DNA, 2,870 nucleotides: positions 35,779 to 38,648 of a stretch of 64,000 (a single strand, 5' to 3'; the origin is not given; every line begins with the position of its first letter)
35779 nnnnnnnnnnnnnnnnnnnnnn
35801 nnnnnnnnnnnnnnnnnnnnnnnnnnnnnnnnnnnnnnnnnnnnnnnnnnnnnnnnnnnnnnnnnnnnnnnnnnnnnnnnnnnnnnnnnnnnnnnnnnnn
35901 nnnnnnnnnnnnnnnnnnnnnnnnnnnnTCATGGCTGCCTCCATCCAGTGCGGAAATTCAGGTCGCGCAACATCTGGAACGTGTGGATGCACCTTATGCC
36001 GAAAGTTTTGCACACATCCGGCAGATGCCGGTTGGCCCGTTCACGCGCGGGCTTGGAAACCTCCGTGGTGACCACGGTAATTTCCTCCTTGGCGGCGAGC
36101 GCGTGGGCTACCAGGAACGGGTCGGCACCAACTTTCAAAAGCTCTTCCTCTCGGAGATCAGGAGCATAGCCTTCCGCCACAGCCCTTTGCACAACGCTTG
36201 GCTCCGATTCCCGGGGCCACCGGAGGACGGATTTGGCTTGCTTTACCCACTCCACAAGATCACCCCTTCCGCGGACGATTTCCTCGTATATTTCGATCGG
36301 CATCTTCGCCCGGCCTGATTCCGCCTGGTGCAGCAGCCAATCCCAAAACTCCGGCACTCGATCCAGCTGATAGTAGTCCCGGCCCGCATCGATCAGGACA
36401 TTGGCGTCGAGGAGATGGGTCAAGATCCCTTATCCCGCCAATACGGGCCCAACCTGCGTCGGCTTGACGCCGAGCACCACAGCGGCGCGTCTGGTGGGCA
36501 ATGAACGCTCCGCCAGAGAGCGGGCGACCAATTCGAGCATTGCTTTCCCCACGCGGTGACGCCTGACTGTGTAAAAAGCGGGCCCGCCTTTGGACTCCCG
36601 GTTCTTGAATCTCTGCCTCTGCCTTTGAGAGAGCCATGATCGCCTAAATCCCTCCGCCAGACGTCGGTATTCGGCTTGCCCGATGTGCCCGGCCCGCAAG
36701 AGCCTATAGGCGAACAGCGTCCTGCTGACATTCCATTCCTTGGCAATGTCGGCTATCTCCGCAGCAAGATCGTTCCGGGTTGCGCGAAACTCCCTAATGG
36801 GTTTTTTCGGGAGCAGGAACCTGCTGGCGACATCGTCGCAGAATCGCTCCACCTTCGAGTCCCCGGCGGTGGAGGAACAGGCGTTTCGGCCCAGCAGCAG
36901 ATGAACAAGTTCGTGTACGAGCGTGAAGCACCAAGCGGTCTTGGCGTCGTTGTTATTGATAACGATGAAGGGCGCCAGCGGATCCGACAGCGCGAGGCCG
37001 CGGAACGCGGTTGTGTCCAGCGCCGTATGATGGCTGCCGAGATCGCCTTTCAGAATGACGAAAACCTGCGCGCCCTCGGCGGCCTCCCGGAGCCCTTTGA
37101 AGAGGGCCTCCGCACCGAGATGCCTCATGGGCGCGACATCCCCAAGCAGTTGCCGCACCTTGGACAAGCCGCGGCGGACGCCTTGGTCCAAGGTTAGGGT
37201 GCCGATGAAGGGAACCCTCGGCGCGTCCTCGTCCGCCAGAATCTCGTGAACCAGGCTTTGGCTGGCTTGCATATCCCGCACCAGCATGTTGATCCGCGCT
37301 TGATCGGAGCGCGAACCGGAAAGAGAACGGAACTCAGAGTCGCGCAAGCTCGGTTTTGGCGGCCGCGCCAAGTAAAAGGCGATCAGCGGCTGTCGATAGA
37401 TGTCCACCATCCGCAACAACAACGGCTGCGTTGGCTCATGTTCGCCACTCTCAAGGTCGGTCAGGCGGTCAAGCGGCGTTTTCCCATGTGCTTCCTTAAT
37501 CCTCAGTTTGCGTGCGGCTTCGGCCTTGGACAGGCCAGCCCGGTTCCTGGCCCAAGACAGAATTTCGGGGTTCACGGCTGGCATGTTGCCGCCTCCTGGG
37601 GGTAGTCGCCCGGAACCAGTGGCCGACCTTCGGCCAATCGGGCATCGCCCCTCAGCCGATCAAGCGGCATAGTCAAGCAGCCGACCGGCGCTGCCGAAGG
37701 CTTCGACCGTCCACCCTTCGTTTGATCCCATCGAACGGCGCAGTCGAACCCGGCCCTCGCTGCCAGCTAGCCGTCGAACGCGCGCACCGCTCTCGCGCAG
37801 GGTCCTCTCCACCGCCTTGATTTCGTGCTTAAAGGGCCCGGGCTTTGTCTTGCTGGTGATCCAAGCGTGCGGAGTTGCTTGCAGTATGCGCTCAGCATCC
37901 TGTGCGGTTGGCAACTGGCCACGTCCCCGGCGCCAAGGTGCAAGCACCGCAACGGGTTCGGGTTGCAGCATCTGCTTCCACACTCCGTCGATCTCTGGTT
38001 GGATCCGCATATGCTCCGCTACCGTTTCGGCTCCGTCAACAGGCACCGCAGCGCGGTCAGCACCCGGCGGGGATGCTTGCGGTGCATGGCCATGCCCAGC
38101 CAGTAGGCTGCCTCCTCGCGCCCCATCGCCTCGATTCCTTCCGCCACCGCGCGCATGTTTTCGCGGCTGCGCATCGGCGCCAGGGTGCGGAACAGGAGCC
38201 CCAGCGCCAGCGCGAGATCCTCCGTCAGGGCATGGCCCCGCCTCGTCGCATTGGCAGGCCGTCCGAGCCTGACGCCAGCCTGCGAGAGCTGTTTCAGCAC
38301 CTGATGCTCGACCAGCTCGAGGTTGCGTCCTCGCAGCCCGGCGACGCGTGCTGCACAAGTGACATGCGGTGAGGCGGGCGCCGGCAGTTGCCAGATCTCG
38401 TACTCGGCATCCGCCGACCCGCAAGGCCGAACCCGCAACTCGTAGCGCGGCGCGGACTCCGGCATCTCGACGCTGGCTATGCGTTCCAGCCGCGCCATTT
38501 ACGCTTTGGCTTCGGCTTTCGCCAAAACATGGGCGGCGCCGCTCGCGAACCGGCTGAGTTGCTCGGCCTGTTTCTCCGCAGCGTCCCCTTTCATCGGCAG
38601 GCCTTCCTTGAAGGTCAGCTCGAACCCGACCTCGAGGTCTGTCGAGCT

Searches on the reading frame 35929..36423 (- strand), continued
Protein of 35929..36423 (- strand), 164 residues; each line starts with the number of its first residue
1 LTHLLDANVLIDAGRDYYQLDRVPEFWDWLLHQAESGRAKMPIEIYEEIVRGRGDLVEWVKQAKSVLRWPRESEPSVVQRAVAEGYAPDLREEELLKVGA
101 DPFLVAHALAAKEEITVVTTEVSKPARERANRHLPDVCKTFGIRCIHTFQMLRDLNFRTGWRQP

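Call 84: search_protein_families(library=padloc, alignment_id=A3, max_evalue=1e-10)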
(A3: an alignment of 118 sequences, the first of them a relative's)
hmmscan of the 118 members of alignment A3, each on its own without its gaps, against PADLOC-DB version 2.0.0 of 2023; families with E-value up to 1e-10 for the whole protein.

A. member 1, L102:2844-5717:+ (957 aa): 7 families
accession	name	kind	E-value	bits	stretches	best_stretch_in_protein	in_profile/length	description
PDLC03598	REase_MTase_IIG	-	0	1128.1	1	18-932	10-909/912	Type IIG restriction enzyme-methyltransferase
PDLC03599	REase_MTase_IIG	-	2e-85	285.4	1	32-713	21-681/959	Type IIG restriction enzyme-methyltransferase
PDLC03627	REase_MTase_IIG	-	7e-82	273.7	2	85-453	110-488/1136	Type IIG restriction enzyme-methyltransferase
PDLC04134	mad2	-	9.2e-44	148.1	1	37-519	9-371/492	mads_2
PDLC02643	DrmMI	-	2.4e-30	103.2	1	495-909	872-1272/1347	DrmMI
PDLC02644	DrmMI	-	1.5e-11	40.9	0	495-703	385-571/988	DrmMI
PDLC02646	DrmMI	-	3.1e-11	40.2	0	495-852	286-639/792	DrmMI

B. families by the number of members that match (of 118 scanned): 57 families (the first 25 are shown)
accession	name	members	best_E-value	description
PDLC03598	REase_MTase_IIG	4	0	Type IIG restriction enzyme-methyltransferase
PDLC03599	REase_MTase_IIG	4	6.6e-120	Type IIG restriction enzyme-methyltransferase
PDLC03627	REase_MTase_IIG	3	0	Type IIG restriction enzyme-methyltransferase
PDLC04135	mad3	3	1.8e-89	mads_3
PDLC02643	DrmMI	2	2.9e-82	DrmMI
PDLC02646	DrmMI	2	4.1e-54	DrmMI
PDLC04134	mad2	2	9.2e-44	mads_2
PDLC02644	DrmMI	2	3.8e-40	DrmMI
PDLC03878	NsnB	2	8.5e-24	-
PDLC02980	AriA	2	1.8e-23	-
PDLC02979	AriA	2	5.8e-23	-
PDLC02981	AriAB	2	2.4e-18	-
PDLC00096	GajA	2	5.7e-15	AAA ATPase domain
PDLC04611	PDC-M38A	2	6.7e-15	-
PDLC04608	PDC-M38A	2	2.2e-14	-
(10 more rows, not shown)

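Call 87: find_related_loci(query=window:35932-36423:-, collection=metagenome_contigs, flank=10000)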
Query window:35932-36423:- (164 aa) in metagenome_contigs; peptide patterns used: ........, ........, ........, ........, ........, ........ (x = any residue, [..] = any of these).
255 stretches matched a pattern; 16 encode a relative of the query (tblastn E <= 1e-3); 16 distinct loci.
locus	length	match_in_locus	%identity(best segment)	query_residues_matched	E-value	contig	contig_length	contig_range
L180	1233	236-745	51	1-164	1e-59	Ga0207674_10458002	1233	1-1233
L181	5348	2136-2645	51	1-164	1e-56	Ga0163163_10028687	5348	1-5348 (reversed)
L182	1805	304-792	50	3-162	2e-57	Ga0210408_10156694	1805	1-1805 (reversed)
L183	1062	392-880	55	1-160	1e-58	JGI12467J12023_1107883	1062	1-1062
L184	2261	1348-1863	52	1-163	5e-55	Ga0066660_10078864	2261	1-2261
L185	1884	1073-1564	51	3-163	8e-54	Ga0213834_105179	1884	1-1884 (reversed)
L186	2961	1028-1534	48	3-164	4e-53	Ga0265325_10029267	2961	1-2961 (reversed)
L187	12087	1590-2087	51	1-162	8e-52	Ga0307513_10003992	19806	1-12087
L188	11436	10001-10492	48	3-163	5e-50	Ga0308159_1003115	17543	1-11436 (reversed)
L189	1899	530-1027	51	1-162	1e-50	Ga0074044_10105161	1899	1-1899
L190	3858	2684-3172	48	3-163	3e-49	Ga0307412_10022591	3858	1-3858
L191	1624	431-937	47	3-164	2e-48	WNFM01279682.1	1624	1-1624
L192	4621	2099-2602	51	1-162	2e-45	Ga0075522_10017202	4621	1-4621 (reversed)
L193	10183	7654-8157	51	1-162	2e-45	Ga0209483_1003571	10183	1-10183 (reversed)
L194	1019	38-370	50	56-164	1e-38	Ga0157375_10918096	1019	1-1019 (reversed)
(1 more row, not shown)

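Call 92: search_protein_families(library=phrogs, proteins=[window:35929-36423:-], max_evalue=0.001)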
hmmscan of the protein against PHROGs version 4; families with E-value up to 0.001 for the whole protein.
window:35929-36423:- (164 aa): 1 family
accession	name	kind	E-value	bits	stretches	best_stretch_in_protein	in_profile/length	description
phrog_11126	-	unknown function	2.1e-22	80.7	1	1-158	2-162/167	-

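Call 95: search_protein_families(library=pfam, proteins=[L012:499-771:+], max_evalue=0.01)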
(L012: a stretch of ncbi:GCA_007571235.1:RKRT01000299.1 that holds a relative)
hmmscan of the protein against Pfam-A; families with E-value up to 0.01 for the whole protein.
L012:499-771:+ (90 aa): 1 family
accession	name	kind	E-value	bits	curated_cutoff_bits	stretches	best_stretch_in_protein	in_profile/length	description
PF03235.19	GmrSD_N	-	0.00034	21.2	33.2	1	10-51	156-198/199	GmrSD restriction endonuclease, N-terminal domain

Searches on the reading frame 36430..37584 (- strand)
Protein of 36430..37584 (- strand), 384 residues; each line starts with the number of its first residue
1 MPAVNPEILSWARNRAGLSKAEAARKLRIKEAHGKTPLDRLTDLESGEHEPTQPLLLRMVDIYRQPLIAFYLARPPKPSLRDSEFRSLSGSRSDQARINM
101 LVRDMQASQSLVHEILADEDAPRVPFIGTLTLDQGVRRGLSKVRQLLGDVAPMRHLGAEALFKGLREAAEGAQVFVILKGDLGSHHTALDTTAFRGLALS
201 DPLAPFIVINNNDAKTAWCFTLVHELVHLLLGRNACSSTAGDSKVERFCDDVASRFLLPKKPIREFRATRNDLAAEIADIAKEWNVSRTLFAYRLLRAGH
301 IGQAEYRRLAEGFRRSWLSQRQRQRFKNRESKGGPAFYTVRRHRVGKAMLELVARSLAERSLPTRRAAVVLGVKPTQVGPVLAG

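Call 7: search_protein_families(library=pfam, proteins=[window:36430-37584:-], max_evalue=0.01)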
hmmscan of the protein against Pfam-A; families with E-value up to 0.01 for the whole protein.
window:36430-37584:- (384 aa): 3 families
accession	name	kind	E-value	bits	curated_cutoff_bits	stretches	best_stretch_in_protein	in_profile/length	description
PF06114.19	Peptidase_M78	-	5.7e-14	52.4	22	1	189-295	11-122/123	IrrE N-terminal-like domain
PF13560.12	HTH_31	-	7e-05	23.5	27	1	12-64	9-55/64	Helix-turn-helix domain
PF01381.28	HTH_3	-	0.0025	18.3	23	0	11-64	3-49/55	Helix-turn-helix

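Call 8: search_protein_families(library=padloc, proteins=[window:36430-37584:-], max_evalue=0.001)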
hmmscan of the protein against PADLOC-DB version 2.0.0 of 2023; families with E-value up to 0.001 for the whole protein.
window:36430-37584:- (384 aa): 15 families
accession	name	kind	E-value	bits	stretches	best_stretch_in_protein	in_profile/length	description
PDLC03949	RmrA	-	3.3e-20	70.3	2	204-330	175-297/363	-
PDLC03946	RmrA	-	7.6e-14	49.2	1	204-309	176-278/357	-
PDLC03955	RmrA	-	9.3e-13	46.1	1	4-310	20-302/371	-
PDLC04141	capP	-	3.7e-11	41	1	185-300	34-155/242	capP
PDLC03947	RmrA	-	4.6e-10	36.9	1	205-295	194-287/383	-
PDLC03952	RmrA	-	9.9e-10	35.8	1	205-303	206-307/395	-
PDLC03945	RmrA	-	6.9e-09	33.3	1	203-309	192-304/394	-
PDLC03943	RmrA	-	3.9e-08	30.8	1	197-312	169-286/370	-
PDLC03953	RmrA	-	3.9e-07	27.6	1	5-311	6-296/373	-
PDLC03944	RmrA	-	8e-07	26.4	1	206-311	186-296/384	-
PDLC03951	RmrA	-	4.6e-06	23.8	1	5-312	9-299/400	-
PDLC03948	RmrA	-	7.5e-05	19.8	1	202-313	190-304/397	-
PDLC03954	RmrA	-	0.00012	19.2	1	205-304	194-296/380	-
PDLC03982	PD-Lambda-2_B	-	0.00021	18.7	1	217-297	289-375/402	-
PDLC03950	RmrA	-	0.00033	17.8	1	199-307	177-287/369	-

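Call 9: search_protein_families(library=ncbifam, proteins=[window:36430-37584:-], max_evalue=0.001)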
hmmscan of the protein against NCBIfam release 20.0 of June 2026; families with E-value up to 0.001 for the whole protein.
window:36430-37584:- (384 aa): 1 family
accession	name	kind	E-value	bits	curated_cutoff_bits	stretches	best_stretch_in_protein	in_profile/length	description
NF052239.1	antitox_spr1629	equivalog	6e-08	32.2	335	1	200-310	189-305/377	spr1629 family repressor/antitoxin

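Call 54: search_solved_structures(query=window:36430-37584:-, max_evalue=1)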
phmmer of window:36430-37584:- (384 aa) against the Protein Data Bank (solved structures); distinct sequences matched with E-value up to 1: 2.
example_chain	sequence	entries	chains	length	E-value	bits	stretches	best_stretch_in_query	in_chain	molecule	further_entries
9vzy_A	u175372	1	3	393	4.4e-19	72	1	5-379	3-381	HTH cro/C1-type domain-containing protein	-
8slm_A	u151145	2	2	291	0.28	13.5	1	200-296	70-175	Zn dependent hydrolase fused to HTH domain, IrrE ortholog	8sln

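Call 56: search_solved_structures(query=window:36430-37584:-, max_evalue=0.001, show_alignments=1)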
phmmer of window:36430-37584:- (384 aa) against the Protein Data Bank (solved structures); distinct sequences matched with E-value up to 0.001: 1.
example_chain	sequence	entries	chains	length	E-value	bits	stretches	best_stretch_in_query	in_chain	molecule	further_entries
9vzy_A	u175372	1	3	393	4.4e-19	72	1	5-379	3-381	HTH cro/C1-type domain-containing protein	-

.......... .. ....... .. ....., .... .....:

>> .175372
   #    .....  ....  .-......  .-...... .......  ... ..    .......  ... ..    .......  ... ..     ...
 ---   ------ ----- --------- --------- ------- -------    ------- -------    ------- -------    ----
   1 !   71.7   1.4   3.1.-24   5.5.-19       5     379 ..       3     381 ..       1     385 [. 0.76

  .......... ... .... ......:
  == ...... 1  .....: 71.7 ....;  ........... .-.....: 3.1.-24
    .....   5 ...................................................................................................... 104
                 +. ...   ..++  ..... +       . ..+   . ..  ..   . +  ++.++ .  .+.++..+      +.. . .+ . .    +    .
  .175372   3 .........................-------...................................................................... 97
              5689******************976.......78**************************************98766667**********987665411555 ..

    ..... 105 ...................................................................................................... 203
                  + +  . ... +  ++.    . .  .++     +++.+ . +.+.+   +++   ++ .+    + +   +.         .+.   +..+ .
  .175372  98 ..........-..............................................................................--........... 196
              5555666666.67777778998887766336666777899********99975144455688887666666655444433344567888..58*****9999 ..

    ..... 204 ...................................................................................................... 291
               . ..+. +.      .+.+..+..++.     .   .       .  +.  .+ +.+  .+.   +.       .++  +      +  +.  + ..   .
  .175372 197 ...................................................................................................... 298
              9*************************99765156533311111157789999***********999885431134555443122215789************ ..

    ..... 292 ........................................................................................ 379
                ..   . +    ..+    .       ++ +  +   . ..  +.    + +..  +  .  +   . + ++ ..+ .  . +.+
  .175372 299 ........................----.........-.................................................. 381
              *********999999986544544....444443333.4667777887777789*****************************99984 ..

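Call 92: search_protein_families(library=phrogs, proteins=[window:36430-37584:-], max_evalue=0.001)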
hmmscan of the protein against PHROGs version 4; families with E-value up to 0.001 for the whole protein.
window:36430-37584:- (384 aa): 3 families
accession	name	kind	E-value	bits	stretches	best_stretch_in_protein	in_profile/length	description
phrog_2439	-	transcription regulation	8.2e-41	141.1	1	4-317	7-300/367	transcriptional regulator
phrog_87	-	other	7.8e-07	30.1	1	196-280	65-146/227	metallo-protease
phrog_1914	-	unknown function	0.00099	19.8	0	207-290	83-169/222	-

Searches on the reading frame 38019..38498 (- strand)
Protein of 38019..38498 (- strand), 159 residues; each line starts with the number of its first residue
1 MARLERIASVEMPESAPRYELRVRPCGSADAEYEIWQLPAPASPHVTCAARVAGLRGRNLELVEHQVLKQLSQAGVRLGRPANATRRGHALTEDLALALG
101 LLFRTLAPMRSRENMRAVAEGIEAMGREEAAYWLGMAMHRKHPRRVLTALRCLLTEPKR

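Call 34: search_protein_families(library=pfam, proteins=[window:38019-38498:-], max_evalue=1)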
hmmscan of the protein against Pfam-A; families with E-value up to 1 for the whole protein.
window:38019-38498:- (159 aa): 2 families
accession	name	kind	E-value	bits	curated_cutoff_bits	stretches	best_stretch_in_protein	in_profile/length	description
PF24728.1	DUF7680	-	7.3e-44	149.8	24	1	19-156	1-141/141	Domain of unknown function (DUF7680)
PF22047.1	RecJ_C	-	0.075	13.8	30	1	118-150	32-64/110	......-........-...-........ exonuclease RecJ C-terminal domain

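Call 92: search_protein_families(library=phrogs, proteins=[window:38019-38498:-], max_evalue=0.001)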
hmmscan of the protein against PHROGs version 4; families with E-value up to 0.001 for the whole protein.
window:38019-38498:- (159 aa): 0 families
